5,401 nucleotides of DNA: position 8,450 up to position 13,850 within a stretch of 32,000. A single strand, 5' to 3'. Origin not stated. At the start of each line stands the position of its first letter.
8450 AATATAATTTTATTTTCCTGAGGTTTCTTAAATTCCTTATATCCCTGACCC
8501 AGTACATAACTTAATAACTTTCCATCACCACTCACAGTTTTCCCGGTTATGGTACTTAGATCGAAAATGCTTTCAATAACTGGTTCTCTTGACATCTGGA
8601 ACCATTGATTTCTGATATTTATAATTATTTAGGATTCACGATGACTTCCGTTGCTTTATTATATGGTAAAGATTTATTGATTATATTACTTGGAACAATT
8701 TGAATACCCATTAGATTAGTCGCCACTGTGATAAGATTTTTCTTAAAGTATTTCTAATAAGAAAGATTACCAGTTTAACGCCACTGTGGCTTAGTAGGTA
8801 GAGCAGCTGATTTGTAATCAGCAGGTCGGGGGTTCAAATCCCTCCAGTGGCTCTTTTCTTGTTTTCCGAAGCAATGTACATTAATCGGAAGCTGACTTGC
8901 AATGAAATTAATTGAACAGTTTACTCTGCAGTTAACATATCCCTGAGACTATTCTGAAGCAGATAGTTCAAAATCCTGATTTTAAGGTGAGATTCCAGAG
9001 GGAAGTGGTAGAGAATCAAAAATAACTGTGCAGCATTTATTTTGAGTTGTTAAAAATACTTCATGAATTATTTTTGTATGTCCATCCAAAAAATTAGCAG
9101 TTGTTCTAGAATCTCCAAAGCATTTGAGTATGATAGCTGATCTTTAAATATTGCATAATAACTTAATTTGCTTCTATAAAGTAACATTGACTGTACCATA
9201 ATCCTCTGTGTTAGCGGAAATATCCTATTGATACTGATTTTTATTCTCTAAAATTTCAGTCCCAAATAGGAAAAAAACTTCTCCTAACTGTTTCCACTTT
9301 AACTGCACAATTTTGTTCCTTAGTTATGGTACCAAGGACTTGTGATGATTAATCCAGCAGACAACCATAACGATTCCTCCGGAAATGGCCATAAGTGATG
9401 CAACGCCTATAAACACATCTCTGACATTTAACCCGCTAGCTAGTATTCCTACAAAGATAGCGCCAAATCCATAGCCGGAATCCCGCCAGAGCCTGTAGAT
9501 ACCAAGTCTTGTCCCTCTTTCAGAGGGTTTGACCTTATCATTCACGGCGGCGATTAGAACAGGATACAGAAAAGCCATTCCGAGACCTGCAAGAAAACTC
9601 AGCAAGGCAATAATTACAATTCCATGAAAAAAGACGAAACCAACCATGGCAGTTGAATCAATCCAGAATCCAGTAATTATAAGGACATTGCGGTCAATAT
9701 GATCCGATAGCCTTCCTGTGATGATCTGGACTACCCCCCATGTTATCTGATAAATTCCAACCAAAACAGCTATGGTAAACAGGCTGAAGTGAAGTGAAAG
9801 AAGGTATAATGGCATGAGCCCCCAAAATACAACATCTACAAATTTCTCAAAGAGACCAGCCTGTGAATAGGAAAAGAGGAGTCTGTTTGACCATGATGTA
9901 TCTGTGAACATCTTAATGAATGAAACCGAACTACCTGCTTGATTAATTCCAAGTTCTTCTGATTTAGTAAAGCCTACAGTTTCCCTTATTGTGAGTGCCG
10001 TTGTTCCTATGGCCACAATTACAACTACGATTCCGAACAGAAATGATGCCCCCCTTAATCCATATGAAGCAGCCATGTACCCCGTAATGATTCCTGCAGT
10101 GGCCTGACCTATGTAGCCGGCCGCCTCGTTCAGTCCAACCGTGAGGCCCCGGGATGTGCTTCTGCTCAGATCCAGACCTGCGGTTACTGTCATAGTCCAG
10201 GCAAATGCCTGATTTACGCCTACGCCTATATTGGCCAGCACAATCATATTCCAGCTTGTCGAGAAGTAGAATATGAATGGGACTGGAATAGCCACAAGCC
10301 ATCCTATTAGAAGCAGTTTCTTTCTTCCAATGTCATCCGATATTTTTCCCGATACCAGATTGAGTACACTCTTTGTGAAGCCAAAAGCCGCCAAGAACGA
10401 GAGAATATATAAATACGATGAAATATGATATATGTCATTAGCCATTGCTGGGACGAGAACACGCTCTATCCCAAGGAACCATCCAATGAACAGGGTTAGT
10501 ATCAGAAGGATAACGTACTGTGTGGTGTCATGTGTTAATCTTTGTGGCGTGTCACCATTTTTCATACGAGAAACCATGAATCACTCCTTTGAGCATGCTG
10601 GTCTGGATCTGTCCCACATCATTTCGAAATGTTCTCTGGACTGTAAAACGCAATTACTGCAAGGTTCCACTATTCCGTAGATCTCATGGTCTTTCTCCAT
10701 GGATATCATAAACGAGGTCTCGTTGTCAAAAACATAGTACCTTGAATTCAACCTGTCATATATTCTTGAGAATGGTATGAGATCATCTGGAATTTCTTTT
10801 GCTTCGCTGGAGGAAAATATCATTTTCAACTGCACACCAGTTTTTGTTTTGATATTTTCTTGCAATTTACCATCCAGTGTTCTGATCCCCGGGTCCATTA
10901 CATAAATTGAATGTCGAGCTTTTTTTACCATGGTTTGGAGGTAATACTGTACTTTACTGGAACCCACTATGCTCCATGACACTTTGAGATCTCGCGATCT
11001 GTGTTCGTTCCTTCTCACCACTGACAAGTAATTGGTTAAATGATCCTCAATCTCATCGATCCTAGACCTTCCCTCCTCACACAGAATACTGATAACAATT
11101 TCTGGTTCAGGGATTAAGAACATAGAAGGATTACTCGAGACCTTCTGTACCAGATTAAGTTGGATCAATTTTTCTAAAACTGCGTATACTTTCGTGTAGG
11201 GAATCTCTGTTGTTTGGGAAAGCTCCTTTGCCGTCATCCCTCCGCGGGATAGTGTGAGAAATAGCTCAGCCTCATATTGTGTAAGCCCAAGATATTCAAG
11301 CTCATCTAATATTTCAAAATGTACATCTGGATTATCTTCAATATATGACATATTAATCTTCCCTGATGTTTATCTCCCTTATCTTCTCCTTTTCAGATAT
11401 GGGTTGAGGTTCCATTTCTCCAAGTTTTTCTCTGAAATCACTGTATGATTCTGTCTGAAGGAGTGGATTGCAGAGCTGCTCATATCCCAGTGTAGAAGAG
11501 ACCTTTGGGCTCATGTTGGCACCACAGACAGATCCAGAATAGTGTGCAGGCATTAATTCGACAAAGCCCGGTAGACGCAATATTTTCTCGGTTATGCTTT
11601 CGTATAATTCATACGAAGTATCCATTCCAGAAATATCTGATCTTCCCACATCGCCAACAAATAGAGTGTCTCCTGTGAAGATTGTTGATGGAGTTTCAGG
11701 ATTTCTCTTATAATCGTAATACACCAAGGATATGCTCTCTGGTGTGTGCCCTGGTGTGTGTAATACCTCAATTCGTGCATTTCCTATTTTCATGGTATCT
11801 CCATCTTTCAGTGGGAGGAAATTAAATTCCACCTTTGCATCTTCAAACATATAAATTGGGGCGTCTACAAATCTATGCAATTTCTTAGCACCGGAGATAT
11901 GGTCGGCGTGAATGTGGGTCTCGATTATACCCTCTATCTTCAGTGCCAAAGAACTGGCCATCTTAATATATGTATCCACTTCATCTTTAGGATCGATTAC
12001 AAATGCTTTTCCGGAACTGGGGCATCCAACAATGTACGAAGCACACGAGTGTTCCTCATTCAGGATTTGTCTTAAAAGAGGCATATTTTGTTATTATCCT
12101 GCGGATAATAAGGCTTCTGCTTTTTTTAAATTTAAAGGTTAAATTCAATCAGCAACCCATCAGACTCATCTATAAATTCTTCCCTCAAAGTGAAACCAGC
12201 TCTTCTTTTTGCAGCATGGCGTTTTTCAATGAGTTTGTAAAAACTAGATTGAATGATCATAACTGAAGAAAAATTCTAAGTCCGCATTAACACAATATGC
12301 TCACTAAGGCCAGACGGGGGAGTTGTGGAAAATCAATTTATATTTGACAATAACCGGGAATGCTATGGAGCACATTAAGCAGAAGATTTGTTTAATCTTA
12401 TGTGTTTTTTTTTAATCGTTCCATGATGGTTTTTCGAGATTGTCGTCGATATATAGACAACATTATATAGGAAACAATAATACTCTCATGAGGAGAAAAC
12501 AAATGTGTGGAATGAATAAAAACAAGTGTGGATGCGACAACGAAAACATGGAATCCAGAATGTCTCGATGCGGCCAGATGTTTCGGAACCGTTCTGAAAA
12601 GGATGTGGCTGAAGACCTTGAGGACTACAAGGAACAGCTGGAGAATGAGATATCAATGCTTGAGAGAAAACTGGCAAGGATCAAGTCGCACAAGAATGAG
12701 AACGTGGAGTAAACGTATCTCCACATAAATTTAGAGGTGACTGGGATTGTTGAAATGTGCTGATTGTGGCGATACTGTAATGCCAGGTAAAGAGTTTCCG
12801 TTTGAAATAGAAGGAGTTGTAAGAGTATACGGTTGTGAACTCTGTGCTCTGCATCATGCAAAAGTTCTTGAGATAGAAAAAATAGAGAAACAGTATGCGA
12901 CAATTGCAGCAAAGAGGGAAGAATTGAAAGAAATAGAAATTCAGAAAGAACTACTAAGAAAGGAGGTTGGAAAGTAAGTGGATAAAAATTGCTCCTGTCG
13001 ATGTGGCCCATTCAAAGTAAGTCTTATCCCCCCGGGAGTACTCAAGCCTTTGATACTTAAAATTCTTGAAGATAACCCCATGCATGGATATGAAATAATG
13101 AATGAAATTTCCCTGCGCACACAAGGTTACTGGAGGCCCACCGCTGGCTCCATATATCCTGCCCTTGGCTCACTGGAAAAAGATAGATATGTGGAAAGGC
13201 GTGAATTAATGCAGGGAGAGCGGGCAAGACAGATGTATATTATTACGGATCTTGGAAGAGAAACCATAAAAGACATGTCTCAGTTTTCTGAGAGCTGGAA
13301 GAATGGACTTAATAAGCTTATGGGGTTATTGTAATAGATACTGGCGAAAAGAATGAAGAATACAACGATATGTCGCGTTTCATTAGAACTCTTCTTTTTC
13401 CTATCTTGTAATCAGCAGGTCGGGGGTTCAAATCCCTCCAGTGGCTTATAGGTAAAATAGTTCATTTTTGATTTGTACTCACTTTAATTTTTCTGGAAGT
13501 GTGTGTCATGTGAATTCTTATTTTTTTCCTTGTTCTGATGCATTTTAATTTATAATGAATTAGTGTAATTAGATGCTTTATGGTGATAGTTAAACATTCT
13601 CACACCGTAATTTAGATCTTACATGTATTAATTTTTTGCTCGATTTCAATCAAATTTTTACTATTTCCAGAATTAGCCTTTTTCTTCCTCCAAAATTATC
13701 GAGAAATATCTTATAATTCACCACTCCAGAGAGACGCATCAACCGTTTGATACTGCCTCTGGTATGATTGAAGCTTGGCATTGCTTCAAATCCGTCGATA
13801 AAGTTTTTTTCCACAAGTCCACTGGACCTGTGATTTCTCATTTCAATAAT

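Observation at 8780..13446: Perfect 41-bp direct repeat of the tRNA-Thr 3' half brackets a 4.6-kb insertion (attL/attR-like scars)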

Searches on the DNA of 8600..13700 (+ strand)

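Call 53: search_rna_families(source=window, start=8600, end=13700, threshold=evalue, max_evalue=1)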
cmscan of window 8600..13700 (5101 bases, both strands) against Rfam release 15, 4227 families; matches with E-value up to 1: 3.
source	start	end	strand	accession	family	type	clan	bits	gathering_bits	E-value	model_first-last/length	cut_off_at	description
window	8780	8852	+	RF00005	tRNA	Gene; tRNA;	CL00001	74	29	1.9e-15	1-71/71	no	tRNA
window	8780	8851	+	RF01684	mascRNA-menRNA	Gene;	-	25.1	42.5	0.076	1-56/56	no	MALAT1-associated small cytoplasmic RNA/MEN beta RNA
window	8780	8853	-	RF04354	Plastid-ycf2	Cis-reg;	-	22.3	65.7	0.36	1-75/75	no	Plastid-ycf2 5UTR RNA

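Call 78: search_dna_similar(query=window:8853-13405:+, collection=plasmids, mode=distant, max_rows=8)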
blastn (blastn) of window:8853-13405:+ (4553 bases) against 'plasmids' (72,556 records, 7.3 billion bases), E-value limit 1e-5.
No match.

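Call 79: search_dna_similar(query=window:8853-13405:+, collection=phages, mode=distant, max_rows=8)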
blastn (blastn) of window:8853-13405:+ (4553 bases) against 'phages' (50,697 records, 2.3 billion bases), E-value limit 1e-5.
No match.

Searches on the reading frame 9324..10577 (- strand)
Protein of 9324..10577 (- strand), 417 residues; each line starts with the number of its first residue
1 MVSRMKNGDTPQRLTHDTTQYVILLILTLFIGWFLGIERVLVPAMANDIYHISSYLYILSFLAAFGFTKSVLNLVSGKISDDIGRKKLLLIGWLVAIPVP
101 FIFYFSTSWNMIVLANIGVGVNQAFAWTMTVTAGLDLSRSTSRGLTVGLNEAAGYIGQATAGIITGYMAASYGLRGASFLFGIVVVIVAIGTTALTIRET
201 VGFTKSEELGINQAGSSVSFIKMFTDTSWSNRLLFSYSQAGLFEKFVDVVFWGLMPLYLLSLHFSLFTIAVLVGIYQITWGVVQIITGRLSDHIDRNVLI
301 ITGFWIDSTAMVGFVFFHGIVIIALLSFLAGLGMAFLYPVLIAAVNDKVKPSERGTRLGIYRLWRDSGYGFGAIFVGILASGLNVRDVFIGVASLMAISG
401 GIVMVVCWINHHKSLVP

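Call 6: search_protein_families(library=pfam, proteins=[window:9324-10577:-], max_evalue=0.01)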
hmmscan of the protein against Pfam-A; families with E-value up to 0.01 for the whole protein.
window:9324-10577:- (417 aa): 1 family
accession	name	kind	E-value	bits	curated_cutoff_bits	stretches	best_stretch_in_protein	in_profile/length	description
PF07690.21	MFS_1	-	7.8e-42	143.9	33.4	2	25-302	2-273/347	Major Facilitator Superfamily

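Call 67: search_protein_families(library=ncbifam, proteins=[window:9324-10577:-], max_evalue=0.001)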
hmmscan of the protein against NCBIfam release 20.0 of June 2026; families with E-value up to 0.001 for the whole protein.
window:9324-10577:- (417 aa): 12 families
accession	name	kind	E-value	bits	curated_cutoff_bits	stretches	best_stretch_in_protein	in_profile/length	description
TIGR00880.1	2_A_01_02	superfamily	2.5e-19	69.8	131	2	61-200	3-141/141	multidrug resistance protein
TIGR00881.1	2A0104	subfamily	7.6e-13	48.2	407.75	1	264-407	27-170/379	phosphoglycerate transporter protein PgtP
NF008654.0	PRK11652.1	equivalog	2e-11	43.4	479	2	20-234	9-216/397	multidrug efflux MFS transporter EmrD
TIGR00895.1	2A0115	subfamily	1.6e-09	37.2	418.55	2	73-278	69-269/398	aromatic acid/H+ symport family MFS transporter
NF009048.0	PRK12382.1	subfamily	2.1e-09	36.7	364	1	274-406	256-387/392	arabinose transporter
NF003477.0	PRK05122.1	subfamily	5.6e-08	31.9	374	1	326-404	310-388/404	MFS transporter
NF008661.1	PRK11663.1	subfamily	2.1e-06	27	564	1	23-190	29-199/439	MFS transporter family glucose-6-phosphate receptor UhpC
NF040856.1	FexB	exception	4.4e-05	22.4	950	0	28-175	277-427/469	chloramphenicol/florfenicol efflux MFS transporter FexB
TIGR00898.1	2A0119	subfamily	6.6e-05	21.9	550.75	1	74-142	144-212/506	cation transport protein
NF047574.1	opine_export_Sa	equivalog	0.00041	19.5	235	1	21-396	8-377/388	staphylopine family metallophore export MFS transporter CntE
TIGR00893.1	2A0114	subfamily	0.00042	19.4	395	0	80-190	283-393/399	D-galactonate transporter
NF049980.1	SfMCT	equivalog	0.00083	18.1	320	1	67-381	48-359/378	L-lactate MFS transporter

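Call 68: search_protein_families(library=phrogs, proteins=[window:9324-10577:-], max_evalue=0.01)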
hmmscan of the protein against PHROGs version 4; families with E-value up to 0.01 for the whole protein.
window:9324-10577:- (417 aa): 1 family
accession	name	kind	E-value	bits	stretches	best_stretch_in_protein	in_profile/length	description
phrog_2034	-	unknown function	3.2e-32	112.6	1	24-404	13-392/406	-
